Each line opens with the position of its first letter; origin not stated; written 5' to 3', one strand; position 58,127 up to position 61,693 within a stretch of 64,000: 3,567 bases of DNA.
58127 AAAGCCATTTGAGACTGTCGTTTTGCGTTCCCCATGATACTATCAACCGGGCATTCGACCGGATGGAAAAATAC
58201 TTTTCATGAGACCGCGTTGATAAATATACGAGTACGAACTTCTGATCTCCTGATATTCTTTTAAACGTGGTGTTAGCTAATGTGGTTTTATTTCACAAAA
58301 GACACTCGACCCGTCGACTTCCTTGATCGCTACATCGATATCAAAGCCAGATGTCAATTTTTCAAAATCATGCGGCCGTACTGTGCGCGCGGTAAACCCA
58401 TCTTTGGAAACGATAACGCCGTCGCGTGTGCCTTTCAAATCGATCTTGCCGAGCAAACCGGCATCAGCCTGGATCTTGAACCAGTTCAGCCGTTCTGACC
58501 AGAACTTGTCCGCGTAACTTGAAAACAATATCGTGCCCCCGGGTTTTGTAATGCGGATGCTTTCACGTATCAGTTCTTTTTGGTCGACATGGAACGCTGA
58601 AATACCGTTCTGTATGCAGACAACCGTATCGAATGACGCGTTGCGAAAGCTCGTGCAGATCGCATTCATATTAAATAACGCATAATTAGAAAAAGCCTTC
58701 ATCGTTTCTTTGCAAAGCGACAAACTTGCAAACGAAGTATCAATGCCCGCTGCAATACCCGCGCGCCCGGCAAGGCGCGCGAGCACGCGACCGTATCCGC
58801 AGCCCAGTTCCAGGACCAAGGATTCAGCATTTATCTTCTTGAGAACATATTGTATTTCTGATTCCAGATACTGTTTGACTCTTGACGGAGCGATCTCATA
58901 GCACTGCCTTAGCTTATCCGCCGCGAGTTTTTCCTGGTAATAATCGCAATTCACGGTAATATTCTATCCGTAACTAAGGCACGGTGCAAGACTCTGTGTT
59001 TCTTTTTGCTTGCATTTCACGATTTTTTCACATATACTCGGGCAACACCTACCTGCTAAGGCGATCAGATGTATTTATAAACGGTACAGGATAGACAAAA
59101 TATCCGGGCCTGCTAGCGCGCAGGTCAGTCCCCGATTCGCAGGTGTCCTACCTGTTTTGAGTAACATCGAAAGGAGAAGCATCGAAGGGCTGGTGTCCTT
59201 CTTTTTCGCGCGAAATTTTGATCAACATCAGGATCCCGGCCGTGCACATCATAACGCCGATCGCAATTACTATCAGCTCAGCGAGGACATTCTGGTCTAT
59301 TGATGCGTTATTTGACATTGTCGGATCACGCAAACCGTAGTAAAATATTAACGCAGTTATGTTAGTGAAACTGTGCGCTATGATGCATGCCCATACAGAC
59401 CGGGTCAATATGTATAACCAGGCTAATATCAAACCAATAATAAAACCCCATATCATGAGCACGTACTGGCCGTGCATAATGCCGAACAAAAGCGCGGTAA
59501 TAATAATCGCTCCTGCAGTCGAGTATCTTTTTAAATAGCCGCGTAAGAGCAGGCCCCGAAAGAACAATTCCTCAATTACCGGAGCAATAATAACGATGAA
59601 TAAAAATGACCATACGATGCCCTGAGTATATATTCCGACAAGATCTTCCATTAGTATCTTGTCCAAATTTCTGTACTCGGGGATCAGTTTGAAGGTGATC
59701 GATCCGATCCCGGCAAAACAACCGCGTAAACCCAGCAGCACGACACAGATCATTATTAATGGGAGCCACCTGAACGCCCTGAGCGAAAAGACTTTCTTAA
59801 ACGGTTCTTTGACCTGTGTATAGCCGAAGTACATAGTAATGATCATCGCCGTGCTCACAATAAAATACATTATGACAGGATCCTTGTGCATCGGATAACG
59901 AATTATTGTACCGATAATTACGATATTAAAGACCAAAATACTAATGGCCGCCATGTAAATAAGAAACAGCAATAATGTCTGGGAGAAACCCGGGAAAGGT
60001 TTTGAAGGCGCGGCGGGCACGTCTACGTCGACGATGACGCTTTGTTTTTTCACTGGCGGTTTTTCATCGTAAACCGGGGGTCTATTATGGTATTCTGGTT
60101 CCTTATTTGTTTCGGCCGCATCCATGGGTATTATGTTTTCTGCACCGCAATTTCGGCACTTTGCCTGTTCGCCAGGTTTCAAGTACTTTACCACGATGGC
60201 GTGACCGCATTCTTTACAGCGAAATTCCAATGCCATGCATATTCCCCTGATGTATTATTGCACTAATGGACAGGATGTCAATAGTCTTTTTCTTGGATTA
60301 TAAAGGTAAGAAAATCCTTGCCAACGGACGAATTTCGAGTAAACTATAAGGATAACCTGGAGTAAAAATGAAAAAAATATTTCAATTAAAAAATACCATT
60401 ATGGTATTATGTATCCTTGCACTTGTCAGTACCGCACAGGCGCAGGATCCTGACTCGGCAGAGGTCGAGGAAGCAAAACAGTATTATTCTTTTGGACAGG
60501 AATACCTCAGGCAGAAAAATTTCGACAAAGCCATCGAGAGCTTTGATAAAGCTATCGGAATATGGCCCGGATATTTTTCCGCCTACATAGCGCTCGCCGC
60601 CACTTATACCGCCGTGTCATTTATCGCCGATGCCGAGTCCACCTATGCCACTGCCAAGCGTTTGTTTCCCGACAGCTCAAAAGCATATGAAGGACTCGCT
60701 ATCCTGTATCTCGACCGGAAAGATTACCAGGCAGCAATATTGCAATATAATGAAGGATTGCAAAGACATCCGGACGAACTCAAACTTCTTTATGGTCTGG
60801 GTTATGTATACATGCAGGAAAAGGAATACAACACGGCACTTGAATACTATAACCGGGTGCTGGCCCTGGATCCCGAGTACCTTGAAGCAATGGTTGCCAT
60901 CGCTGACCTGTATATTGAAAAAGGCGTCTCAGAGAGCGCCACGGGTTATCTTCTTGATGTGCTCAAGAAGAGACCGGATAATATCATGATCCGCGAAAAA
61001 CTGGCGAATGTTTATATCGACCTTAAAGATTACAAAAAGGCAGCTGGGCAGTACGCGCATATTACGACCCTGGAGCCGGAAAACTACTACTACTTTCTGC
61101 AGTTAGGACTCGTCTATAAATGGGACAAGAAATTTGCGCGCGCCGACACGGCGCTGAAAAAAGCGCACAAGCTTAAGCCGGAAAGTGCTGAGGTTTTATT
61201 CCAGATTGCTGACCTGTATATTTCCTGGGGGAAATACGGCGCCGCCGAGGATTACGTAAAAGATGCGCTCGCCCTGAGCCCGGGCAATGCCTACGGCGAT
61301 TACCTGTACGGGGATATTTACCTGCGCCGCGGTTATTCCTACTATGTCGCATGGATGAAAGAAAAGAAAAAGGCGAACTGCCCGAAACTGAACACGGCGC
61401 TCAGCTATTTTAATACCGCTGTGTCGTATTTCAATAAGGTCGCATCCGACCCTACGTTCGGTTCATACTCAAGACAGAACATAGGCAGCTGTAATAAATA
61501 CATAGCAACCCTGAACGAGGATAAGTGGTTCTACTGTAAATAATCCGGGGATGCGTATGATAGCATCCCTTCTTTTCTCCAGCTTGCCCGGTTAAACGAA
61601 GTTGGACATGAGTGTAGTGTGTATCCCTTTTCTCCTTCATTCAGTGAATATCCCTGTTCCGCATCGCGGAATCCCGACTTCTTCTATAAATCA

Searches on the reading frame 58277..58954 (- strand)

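Call 44: search_protein_families(library=pfam, proteins=[window:58277-58954:-], max_evalue=0.00001)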
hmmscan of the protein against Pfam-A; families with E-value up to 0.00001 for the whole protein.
window:58277-58954:- (225 aa): 6 families
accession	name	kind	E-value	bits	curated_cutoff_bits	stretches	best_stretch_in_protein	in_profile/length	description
PF13649.12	Methyltransf_25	-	1e-14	55.4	27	1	47-140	1-97/97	Methyltransferase domain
PF08241.18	Methyltransf_11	-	6.2e-13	49.6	21.2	1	48-144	1-95/95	Methyltransferase domain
PF13847.12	Methyltransf_31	-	1.6e-09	38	27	1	45-148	5-113/145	Methyltransferase domain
PF13489.12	Methyltransf_23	-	2.8e-09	37.4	27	1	26-160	5-133/164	Methyltransferase domain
PF08242.18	Methyltransf_12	-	4.4e-09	37.4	30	1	48-142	1-98/98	Methyltransferase domain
PF07021.18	MetW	-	2.1e-06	27.9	21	1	33-138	3-104/193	Methionine biosynthesis protein MetW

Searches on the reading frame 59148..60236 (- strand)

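Call 44: search_protein_families(library=pfam, proteins=[window:59148-60236:-], max_evalue=0.00001)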
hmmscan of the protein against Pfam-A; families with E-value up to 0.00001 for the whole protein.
window:59148-60236:- (362 aa): 1 family
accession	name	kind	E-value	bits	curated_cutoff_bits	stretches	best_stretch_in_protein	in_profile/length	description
PF02517.21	Rce1-like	-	1.1e-23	83.7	22.4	1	206-293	3-92/93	Type II CAAX prenyl endopeptidase Rce1-like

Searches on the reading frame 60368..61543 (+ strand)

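Call 44: search_protein_families(library=pfam, proteins=[window:60368-61543:+], max_evalue=0.00001)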
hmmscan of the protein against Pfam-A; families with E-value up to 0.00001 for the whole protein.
window:60368-61543:+ (391 aa): 20 families
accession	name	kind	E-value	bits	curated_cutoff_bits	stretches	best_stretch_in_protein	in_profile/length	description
PF00515.34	TPR_1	-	1e-26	92.1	27.8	1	139-171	2-34/34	Tetratricopeptide repeat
PF14559.12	TPR_19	-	1.1e-26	93.4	25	1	149-205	2-58/68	Tetratricopeptide repeat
PF07719.23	TPR_2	-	8e-25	85.3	27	1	139-171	2-34/34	Tetratricopeptide repeat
PF13432.12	TPR_16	-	7.3e-23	81.1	32.7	0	85-136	12-63/65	Tetratricopeptide repeat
PF13428.12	TPR_14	-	1.1e-22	78.6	23.5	0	139-181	2-44/44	Tetratricopeptide repeat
PF13181.12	TPR_8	-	7.4e-22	76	25.7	0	139-170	2-33/34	Tetratricopeptide repeat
PF13424.12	TPR_12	-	6.1e-21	74.8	30.1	0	245-303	8-74/77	Tetratricopeptide repeat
PF23914.1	TPR_CcmH_CycH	-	1.5e-16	61.1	42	1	131-239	43-154/158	Cytochrome c-type biogenesis protein H TPR domain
PF13431.12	TPR_17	-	4.2e-16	58.2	24.4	0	99-124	8-33/34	Tetratricopeptide repeat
PF13414.12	TPR_11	-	1.6e-12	47.3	26.8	0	145-186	1-42/42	TPR repeat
PF12895.13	ANAPC3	-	5.8e-12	46.2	27.2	0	152-226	3-76/82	Anaphase-promoting complex, cyclosome, subunit 3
PF25064.1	ARM_TT21_5th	-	9.8e-11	42.4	27.8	0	148-198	11-61/117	TT21 fifth ARM repeats domain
PF13176.12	TPR_7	-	7.3e-10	38.6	27.9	0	141-169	2-30/36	Tetratricopeptide repeat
PF13371.12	TPR_9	-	1.4e-09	38.3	35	0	144-205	1-62/73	Tetratricopeptide repeat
PF25063.1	ARM_TT21_C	-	2.4e-09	37.8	35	0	69-172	94-198/209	Tetratricopeptide repeat protein 21 C-terminal ARM domain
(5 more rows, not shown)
